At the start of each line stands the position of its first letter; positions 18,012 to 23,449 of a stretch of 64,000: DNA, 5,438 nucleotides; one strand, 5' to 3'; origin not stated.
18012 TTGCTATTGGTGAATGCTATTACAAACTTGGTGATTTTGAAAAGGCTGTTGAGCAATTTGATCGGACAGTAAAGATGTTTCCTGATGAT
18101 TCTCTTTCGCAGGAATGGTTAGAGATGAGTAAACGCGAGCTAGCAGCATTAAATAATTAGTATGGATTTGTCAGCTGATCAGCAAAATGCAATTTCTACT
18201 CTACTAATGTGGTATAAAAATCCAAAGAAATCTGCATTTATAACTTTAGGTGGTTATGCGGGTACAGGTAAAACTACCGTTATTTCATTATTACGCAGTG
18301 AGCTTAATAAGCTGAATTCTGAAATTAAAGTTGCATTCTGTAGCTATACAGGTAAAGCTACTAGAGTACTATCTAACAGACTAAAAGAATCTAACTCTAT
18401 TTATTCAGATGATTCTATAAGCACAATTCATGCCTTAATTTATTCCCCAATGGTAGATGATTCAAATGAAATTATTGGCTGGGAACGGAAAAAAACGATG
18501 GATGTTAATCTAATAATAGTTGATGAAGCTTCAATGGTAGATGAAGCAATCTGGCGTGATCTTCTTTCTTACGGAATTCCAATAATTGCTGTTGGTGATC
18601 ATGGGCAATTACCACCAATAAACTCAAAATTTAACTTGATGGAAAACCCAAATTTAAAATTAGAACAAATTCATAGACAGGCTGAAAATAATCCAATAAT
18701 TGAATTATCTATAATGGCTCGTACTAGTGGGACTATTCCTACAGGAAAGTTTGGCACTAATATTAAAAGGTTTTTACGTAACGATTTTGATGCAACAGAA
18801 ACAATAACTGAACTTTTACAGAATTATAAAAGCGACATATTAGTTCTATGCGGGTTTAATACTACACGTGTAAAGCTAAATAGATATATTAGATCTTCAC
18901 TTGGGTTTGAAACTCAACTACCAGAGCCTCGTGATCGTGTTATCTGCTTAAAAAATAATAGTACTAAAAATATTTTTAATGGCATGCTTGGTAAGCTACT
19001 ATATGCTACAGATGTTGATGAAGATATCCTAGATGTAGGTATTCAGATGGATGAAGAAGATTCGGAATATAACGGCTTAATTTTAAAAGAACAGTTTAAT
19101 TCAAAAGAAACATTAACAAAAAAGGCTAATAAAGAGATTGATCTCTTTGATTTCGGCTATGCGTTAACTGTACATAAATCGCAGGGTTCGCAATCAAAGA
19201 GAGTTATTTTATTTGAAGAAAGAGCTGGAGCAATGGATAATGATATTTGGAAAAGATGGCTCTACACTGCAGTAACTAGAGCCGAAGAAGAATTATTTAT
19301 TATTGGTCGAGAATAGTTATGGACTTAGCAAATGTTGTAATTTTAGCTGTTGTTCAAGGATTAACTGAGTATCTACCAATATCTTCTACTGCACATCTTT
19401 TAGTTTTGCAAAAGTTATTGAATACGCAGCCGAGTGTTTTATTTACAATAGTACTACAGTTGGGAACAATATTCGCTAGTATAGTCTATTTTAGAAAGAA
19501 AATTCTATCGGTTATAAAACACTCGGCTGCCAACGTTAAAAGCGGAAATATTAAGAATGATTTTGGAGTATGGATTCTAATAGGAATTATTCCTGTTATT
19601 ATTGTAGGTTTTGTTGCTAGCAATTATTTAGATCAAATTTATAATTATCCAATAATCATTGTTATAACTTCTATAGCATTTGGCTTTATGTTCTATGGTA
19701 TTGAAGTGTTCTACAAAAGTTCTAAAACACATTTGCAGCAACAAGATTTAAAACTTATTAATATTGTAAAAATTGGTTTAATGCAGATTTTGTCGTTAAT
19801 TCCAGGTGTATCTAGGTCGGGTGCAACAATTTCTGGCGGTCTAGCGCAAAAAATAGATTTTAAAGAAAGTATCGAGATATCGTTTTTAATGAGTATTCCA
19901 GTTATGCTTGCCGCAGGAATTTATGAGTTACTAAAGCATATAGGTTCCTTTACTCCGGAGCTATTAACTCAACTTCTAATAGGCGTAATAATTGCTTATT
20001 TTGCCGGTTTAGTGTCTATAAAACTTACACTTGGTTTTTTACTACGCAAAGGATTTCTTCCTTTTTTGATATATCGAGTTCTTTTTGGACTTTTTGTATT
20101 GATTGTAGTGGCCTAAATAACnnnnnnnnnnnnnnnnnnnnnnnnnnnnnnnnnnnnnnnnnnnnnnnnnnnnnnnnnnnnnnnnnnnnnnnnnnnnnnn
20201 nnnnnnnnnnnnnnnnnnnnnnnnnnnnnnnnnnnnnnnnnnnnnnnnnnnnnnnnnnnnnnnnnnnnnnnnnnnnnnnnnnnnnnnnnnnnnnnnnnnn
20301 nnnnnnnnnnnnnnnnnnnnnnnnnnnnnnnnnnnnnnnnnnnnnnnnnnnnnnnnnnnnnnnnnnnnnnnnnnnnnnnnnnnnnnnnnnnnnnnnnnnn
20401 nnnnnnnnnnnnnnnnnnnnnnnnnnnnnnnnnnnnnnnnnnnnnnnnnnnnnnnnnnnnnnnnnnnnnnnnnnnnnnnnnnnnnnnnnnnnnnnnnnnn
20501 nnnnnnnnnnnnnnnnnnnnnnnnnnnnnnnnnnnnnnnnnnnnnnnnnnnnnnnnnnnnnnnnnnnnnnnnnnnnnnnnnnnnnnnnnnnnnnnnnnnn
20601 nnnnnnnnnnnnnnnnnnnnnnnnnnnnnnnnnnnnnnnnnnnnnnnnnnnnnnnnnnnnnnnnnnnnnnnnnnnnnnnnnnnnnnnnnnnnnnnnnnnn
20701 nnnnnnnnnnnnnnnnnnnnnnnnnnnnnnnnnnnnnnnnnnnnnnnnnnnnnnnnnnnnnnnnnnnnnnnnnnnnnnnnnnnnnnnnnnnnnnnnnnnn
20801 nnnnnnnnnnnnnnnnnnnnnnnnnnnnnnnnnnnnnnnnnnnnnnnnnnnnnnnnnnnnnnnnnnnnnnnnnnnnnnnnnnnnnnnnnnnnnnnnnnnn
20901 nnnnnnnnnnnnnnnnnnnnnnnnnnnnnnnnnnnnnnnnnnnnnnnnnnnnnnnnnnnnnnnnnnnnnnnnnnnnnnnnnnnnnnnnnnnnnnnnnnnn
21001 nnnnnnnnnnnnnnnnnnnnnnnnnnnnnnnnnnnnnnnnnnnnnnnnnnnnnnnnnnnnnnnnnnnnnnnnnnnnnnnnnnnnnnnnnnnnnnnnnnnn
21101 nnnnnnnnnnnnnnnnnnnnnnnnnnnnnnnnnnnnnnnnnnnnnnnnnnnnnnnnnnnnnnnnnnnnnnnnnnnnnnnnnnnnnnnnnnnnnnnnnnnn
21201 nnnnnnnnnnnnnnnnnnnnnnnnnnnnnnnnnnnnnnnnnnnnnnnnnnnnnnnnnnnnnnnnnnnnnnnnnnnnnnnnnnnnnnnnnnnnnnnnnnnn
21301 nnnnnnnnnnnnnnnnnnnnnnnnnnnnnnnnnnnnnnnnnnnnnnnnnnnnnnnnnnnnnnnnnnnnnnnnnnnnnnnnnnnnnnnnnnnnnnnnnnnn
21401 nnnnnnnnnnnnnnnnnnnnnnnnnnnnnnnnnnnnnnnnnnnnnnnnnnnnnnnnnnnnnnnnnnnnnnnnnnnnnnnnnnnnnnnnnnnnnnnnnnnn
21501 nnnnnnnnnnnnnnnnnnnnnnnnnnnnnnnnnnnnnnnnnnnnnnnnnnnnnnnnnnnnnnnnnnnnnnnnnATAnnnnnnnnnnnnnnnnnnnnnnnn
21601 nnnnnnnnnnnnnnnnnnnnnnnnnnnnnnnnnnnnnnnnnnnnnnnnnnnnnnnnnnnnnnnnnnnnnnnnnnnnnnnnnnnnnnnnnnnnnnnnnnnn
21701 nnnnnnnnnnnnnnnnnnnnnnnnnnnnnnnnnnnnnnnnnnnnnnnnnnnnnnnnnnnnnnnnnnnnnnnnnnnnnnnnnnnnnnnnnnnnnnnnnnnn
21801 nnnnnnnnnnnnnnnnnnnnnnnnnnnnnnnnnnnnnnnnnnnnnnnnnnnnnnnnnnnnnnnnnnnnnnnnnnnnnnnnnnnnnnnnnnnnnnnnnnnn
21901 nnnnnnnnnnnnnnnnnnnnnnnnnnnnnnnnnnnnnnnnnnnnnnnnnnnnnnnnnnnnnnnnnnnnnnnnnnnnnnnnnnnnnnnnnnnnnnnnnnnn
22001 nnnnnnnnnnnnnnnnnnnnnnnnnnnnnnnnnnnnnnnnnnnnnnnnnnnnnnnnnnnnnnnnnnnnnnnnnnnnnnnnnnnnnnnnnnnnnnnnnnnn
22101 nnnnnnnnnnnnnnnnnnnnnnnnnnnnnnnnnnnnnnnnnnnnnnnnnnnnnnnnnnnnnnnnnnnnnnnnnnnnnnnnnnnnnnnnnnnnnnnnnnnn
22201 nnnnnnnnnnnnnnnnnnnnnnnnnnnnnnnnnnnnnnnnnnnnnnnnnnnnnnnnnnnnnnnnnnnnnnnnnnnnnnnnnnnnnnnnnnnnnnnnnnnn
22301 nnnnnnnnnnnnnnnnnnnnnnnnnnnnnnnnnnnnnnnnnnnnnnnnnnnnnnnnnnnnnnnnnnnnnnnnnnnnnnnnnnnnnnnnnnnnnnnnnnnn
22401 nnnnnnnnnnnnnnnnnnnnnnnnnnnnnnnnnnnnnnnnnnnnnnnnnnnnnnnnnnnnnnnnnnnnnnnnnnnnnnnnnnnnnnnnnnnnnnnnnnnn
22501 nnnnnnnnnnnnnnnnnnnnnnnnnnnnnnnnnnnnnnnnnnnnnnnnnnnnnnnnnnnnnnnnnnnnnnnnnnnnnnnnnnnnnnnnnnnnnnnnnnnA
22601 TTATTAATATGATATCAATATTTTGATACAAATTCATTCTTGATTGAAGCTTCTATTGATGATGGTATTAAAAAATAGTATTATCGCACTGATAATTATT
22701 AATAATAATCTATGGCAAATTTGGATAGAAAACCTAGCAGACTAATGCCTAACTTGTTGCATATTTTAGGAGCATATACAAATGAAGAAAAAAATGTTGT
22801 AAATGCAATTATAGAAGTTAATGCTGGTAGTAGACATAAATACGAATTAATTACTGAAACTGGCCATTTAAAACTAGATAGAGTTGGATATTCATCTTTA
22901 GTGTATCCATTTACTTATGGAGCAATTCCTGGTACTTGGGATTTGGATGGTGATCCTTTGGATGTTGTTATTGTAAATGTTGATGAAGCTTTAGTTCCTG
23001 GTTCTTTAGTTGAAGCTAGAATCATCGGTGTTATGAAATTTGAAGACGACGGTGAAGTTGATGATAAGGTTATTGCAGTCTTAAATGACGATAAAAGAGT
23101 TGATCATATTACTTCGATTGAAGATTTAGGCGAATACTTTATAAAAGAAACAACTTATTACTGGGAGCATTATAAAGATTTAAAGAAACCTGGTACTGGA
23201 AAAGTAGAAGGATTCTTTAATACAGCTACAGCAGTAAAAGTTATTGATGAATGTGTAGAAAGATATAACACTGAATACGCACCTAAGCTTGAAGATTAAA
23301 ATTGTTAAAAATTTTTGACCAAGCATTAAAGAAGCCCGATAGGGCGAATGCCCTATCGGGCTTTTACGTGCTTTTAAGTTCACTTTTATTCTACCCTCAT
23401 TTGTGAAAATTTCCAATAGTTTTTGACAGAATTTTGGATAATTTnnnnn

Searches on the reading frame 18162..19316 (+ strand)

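Call 9: search_protein_families(library=pfam, proteins=[window:18162-19316:+], max_evalue=0.000001)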
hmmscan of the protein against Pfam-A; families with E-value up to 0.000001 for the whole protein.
window:18162-19316:+ (384 aa): 5 families
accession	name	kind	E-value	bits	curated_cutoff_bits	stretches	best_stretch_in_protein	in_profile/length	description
PF13245.12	AAA_19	-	1.1e-20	74.6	25.1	1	24-153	11-132/134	AAA domain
PF13604.12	AAA_30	-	4e-19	69.5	27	1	3-184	2-166/191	AAA domain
PF13538.12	UvrD_C_2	-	3.4e-14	52.9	27.4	1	332-381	2-52/52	UvrD-like helicase C-terminal domain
PF01443.25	Viral_helicase1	-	9.4e-08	32.6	21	0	309-381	160-227/228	Viral superfamily 1 RNA helicase core domain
PF13086.12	AAA_11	-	2e-07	31.5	27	0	113-153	211-253/257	AAA domain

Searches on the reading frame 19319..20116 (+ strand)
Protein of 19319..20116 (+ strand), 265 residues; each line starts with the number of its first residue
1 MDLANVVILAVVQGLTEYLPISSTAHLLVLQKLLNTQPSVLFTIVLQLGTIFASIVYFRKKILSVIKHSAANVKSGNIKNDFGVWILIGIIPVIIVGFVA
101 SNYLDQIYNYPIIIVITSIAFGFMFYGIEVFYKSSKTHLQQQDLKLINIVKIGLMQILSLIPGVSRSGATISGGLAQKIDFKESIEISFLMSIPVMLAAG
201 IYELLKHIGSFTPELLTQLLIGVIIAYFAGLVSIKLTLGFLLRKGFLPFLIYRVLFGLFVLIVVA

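Call 9: search_protein_families(library=pfam, proteins=[window:19319-20116:+], max_evalue=0.000001)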
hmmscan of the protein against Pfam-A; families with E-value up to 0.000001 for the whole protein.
window:19319-20116:+ (265 aa): 1 family
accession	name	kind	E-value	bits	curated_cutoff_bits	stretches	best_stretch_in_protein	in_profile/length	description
PF02673.24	BacA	-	3.6e-66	223.9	33.4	1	7-258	2-256/257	Bacitracin resistance protein BacA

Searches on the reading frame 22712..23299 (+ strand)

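Call 9: search_protein_families(library=pfam, proteins=[window:22712-23299:+], max_evalue=0.000001)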
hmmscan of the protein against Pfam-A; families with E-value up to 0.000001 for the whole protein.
window:22712-23299:+ (195 aa): 1 family
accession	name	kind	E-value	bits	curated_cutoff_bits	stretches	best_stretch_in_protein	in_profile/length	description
PF00719.24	Pyrophosphatase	-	2.4e-49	167.5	23.5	1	32-186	1-153/153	Inorganic pyrophosphatase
